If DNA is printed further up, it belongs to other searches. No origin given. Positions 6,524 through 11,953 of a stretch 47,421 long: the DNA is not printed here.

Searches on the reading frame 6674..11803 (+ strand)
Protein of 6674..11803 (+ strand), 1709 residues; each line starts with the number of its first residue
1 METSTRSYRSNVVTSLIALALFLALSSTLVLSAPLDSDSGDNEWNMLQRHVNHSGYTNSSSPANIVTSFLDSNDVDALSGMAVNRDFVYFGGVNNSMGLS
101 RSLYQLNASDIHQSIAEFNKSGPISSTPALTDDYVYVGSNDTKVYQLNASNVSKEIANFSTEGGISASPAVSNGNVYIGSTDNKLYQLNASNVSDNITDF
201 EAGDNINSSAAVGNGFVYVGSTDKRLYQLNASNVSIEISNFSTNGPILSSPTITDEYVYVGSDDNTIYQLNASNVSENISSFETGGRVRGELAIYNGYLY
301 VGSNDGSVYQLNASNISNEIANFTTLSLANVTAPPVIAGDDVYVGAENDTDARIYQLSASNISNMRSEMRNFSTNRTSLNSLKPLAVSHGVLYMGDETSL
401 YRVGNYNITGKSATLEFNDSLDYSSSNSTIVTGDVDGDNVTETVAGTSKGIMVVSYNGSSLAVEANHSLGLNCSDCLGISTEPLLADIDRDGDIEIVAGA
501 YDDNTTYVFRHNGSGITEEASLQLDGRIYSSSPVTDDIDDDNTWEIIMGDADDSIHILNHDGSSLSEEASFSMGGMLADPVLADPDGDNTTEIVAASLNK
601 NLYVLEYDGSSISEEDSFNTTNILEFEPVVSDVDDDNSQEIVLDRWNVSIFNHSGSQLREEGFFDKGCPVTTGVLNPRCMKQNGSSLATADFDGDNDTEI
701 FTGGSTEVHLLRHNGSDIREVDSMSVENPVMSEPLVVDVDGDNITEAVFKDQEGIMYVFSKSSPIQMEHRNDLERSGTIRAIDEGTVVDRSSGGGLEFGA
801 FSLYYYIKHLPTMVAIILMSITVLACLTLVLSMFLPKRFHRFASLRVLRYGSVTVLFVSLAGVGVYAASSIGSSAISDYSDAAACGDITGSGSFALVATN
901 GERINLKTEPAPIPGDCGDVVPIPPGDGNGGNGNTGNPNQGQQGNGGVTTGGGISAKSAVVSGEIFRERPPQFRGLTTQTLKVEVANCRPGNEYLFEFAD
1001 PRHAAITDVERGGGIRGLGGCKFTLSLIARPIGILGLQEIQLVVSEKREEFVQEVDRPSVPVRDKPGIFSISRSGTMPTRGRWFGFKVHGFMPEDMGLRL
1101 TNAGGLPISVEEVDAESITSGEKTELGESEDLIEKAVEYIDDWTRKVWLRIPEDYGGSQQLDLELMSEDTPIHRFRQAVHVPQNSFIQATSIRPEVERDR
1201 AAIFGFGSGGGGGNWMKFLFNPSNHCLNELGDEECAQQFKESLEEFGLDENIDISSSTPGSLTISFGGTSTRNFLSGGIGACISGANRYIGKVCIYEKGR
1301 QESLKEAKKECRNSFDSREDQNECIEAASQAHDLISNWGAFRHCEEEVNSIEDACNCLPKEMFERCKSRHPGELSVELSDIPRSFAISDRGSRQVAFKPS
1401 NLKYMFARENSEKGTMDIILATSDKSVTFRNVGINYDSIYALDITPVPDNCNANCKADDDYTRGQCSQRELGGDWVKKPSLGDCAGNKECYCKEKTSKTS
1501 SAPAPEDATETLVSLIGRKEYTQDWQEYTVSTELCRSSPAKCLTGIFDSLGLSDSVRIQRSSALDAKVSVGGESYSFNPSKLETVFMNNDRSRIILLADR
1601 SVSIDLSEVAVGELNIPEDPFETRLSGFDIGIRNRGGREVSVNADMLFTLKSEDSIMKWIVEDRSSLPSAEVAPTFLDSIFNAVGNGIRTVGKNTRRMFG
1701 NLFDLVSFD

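Call 8: search_protein_families(library=pfam, proteins=[window:6674-11803:+], max_evalue=0.001)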
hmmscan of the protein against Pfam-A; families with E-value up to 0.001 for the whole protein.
window:6674-11803:+ (1709 aa): 4 families
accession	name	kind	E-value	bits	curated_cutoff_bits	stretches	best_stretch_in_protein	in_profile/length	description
PF13570.13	Beta-prop_ACSF4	-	3.1e-34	119.3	133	2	176-451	22-283/329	Beta-alanine-activating enzyme, beta-propeller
PF13360.13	PQQ_2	-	1.9e-17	64.2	27.6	1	206-399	25-218/233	Outer membrane protein assembly factor BamB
PF13517.12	FG-GAP_3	-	1.9e-08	35.2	26.9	1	487-547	1-60/61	FG-GAP-like repeat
PF01839.29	FG-GAP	-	0.00071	19.8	22.1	0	683-703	1-21/37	FG-GAP repeat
